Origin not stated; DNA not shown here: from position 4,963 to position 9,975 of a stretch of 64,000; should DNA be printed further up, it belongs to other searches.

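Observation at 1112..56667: Lineage-specific sigma70 promoter geometry: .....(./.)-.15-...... instead of N17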

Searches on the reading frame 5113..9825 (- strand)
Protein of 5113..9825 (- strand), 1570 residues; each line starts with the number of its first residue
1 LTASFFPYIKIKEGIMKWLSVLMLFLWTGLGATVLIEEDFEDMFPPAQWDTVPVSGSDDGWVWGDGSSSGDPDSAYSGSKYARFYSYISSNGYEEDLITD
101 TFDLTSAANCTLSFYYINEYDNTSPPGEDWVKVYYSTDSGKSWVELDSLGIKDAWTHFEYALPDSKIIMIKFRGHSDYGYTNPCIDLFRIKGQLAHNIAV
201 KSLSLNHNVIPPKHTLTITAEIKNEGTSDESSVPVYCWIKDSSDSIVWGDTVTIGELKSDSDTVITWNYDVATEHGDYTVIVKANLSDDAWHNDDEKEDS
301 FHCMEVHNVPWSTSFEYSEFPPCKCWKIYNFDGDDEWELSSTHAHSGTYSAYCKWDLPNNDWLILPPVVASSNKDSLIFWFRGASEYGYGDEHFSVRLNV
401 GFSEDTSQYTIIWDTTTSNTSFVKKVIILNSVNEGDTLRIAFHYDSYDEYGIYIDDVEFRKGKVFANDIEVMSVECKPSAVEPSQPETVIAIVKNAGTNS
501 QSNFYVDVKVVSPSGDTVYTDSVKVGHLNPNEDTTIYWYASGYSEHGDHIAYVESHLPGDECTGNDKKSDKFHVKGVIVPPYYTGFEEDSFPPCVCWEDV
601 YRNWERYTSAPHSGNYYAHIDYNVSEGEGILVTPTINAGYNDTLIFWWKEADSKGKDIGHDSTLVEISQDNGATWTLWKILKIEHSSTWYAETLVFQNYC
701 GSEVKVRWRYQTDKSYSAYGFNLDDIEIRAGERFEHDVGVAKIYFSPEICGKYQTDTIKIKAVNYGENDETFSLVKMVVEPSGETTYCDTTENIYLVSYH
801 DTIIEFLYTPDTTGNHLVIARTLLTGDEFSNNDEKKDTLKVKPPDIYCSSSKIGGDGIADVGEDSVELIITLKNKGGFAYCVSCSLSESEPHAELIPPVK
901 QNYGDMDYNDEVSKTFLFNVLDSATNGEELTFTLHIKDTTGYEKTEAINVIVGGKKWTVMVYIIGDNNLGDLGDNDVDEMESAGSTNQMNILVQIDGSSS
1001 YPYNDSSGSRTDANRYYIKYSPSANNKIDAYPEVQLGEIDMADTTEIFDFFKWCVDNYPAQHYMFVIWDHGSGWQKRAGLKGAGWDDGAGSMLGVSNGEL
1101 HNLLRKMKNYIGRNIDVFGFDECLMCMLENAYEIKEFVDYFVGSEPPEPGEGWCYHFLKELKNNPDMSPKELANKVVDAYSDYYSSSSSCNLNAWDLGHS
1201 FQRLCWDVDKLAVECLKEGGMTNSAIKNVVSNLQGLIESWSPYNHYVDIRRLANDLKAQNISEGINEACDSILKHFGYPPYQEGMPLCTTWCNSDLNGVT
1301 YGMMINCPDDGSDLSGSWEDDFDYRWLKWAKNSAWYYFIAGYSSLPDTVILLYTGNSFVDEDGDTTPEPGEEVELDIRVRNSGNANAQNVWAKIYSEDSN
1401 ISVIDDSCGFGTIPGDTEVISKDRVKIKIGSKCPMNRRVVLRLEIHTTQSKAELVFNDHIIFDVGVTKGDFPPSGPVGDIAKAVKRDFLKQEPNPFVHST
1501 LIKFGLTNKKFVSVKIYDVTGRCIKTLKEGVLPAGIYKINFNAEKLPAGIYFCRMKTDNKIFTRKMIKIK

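Call 7: search_protein_families(library=pfam, proteins=[window:5113-9825:-])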
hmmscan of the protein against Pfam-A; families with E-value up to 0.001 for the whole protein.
window:5113-9825:- (1570 aa): 8 families
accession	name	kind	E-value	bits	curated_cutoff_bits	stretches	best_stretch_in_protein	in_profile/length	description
PF03415.19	Peptidase_C11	-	1.1e-45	157.3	25.8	1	961-1257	1-281/359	Clostripain family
PF07705.17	CARDB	-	6.9e-12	45.9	22.7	1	204-285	9-84/101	CARDB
PF18962.6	Por_Secre_tail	-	5.5e-09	36.6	27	1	1493-1567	3-74/75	Secretion system C-terminal sorting domain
PF21471.3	Reelin_subrepeat-B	-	1.3e-08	35.1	27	1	627-728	23-126/127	Reelin subrepeat B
PF13860.13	FlgD_ig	-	0.0002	21.7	27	0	1511-1559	24-77/79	FlgD Ig-like domain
PF20773.4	InhA-like_MAM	-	0.00049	20.1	26.9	0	686-730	120-164/191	Immune inhibitor A-like, MAM domain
PF02012.26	BNR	-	0.00058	19.9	27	0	667-676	2-11/12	BNR/Asp-box repeat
PF24318.1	DUF7490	-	0.00078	19.5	27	0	214-280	19-84/106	Domain of unknown function (DUF7490)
